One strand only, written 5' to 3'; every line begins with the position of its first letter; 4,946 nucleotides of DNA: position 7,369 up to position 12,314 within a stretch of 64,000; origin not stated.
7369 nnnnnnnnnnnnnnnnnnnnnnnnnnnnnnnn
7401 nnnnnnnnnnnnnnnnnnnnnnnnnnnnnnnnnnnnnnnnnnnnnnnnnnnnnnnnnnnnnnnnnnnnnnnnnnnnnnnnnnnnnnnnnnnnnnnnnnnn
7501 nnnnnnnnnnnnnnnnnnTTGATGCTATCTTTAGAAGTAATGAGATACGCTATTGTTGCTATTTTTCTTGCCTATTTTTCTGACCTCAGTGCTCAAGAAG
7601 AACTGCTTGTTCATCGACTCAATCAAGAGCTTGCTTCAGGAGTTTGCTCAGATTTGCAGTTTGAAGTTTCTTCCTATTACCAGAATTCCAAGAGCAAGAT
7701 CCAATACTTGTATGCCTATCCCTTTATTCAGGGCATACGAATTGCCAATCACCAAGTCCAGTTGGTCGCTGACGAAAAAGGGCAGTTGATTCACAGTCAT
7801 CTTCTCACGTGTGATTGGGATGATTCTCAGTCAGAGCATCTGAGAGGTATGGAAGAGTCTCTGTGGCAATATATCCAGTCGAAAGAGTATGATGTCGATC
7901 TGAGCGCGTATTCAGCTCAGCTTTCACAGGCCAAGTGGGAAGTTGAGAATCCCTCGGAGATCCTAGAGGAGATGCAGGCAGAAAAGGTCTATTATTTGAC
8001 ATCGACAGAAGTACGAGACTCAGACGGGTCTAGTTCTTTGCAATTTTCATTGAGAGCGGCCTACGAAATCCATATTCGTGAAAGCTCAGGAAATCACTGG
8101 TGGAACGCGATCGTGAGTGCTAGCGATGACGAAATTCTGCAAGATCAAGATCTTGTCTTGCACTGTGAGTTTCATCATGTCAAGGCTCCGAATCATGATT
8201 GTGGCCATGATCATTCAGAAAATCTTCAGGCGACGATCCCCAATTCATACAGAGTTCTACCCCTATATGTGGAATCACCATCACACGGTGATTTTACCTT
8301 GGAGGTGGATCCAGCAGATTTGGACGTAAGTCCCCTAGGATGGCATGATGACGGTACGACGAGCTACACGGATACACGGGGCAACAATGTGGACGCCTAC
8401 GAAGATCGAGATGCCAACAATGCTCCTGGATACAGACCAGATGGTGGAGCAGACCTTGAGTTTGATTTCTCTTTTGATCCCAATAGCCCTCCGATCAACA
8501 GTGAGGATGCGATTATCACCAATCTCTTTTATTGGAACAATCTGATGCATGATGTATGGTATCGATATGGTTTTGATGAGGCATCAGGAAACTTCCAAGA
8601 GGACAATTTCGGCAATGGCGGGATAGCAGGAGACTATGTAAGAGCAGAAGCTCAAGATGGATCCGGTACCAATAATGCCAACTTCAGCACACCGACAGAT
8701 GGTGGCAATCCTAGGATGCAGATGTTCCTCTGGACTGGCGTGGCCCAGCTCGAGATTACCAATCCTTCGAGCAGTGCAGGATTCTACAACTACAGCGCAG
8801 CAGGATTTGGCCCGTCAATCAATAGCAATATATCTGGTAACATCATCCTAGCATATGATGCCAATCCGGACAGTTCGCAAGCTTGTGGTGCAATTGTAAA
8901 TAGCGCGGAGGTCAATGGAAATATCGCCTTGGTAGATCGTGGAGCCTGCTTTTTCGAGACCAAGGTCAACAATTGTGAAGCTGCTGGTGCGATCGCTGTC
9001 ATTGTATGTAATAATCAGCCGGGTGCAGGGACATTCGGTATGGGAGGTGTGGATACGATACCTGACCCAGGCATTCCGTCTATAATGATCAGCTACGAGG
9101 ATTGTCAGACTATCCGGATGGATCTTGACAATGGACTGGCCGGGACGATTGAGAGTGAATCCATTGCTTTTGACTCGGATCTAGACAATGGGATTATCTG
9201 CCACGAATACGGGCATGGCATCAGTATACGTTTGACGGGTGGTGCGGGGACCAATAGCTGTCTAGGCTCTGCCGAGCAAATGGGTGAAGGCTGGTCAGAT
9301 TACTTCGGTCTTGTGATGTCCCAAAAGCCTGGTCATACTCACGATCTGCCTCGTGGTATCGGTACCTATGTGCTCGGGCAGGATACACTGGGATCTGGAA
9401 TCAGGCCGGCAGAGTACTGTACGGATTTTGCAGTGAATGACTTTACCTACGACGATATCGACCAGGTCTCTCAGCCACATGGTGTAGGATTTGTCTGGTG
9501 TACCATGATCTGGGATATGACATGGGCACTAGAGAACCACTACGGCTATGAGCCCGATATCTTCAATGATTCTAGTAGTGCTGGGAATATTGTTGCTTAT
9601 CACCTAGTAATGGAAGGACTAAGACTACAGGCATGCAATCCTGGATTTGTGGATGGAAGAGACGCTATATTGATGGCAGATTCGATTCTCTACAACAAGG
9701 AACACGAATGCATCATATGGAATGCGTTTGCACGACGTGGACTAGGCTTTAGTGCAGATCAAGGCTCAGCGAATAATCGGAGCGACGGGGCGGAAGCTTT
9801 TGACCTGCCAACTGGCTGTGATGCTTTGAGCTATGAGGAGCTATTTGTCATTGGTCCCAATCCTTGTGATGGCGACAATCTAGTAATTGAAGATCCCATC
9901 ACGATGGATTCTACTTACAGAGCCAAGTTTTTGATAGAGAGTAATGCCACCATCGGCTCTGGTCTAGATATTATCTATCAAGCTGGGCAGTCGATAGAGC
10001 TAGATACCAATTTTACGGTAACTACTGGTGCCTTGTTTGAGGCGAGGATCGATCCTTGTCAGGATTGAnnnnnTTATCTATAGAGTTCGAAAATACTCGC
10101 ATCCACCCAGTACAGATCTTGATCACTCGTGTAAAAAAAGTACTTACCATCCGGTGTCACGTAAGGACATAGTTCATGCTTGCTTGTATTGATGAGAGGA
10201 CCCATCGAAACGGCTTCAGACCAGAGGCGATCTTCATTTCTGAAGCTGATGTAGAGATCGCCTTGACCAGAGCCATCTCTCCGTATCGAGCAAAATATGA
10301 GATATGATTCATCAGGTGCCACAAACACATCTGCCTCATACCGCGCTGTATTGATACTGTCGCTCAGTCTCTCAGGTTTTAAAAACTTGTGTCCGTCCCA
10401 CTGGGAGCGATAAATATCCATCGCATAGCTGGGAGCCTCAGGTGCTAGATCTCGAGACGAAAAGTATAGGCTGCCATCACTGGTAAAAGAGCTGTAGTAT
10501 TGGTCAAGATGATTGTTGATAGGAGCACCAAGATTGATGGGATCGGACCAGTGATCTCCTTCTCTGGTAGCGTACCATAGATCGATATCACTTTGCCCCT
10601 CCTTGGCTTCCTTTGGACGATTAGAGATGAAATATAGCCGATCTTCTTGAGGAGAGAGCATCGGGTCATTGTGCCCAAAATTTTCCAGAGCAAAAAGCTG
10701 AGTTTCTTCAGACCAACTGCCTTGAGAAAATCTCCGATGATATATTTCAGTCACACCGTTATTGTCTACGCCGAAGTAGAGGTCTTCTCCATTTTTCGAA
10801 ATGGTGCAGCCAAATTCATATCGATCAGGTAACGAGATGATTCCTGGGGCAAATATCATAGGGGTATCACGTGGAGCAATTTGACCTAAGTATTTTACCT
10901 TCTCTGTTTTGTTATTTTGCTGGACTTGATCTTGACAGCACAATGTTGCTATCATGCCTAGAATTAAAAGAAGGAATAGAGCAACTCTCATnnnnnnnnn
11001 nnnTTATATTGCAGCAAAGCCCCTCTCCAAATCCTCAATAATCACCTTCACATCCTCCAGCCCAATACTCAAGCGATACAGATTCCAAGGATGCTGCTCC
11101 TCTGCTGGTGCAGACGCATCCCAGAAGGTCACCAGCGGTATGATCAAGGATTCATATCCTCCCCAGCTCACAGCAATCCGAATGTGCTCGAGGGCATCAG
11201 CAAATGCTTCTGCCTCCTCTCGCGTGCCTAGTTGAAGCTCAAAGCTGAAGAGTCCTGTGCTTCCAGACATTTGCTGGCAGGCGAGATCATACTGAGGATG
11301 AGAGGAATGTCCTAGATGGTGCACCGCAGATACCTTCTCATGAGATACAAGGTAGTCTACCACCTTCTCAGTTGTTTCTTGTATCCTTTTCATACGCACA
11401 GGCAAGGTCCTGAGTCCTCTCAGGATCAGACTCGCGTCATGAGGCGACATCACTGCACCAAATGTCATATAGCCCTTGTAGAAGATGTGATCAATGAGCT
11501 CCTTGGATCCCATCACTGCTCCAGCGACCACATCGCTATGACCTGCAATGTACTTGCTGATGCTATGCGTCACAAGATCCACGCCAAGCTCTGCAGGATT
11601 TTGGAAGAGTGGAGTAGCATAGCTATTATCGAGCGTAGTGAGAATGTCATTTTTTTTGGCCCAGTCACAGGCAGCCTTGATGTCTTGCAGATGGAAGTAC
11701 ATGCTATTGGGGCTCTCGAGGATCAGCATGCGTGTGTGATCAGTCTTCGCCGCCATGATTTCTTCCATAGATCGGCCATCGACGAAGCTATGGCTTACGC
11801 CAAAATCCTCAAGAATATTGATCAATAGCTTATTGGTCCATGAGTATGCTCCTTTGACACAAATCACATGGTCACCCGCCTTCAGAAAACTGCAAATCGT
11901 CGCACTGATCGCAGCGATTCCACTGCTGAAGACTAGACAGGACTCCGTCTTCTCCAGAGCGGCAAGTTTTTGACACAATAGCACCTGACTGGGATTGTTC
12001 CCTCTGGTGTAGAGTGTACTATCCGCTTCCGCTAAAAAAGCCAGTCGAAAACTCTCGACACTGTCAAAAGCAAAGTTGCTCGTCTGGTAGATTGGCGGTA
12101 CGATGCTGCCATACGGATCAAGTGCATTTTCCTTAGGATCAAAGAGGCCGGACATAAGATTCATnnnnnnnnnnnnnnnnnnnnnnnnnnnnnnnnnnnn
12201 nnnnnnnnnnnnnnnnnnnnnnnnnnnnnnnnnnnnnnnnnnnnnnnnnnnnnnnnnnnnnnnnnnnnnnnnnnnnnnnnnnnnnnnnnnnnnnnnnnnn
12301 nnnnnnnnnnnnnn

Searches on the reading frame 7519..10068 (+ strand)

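Call 9: search_protein_families(library=pfam, proteins=[window:7519-10068:+])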
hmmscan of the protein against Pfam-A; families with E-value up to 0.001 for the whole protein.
window:7519-10068:+ (849 aa): 2 families
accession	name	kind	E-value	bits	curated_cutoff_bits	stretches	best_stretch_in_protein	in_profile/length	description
PF02128.21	Peptidase_M36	-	3.4e-137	458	23.3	1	243-746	1-368/368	Fungalysin metallopeptidase (M36)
PF02225.27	PA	-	5.4e-18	65.3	23.9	1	448-531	8-94/95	PA domain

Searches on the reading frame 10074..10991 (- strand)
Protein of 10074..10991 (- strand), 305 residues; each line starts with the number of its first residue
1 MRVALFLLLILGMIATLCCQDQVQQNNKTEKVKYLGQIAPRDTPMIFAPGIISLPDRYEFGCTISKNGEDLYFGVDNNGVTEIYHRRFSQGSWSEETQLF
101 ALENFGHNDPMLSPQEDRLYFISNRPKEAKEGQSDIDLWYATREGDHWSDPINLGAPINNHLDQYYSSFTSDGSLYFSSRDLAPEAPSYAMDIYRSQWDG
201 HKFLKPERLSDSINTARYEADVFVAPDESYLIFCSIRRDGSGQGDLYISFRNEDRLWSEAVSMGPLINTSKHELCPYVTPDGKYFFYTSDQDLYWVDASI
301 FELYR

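Call 11: search_protein_families(library=pfam, proteins=[window:10074-10991:-], max_evalue=0.00001)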
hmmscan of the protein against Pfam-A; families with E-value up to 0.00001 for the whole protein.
window:10074-10991:- (305 aa): 1 family
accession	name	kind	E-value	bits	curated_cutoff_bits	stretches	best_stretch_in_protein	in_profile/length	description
PF07676.18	PD40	-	2.7e-20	72.2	20.9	1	264-292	2-30/38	WD40-like Beta Propeller Repeat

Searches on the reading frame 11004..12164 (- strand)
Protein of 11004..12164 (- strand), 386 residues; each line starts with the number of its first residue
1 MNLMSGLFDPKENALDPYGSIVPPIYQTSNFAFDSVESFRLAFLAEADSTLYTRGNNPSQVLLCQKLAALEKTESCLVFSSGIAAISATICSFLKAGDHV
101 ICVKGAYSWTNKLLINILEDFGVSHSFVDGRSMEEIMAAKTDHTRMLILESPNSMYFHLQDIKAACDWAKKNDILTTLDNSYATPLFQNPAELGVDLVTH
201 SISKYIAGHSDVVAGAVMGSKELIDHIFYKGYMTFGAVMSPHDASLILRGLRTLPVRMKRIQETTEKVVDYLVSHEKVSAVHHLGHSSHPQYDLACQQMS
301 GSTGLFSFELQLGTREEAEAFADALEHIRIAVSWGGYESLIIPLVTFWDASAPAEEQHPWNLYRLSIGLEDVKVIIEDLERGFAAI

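Call 11: search_protein_families(library=pfam, proteins=[window:11004-12164:-], max_evalue=0.00001)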
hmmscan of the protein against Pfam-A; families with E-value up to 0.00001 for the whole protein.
window:11004-12164:- (386 aa): 2 families
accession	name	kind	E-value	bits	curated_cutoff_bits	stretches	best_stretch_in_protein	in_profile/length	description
PF01053.26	Cys_Met_Meta_PP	-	3.6e-103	345.5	27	1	17-383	14-380/381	Cys/Met metabolism PLP-dependent enzyme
PF06838.17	Met_gamma_lyase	-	1e-06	28.1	24.2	1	72-230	69-249/405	Methionine gamma-lyase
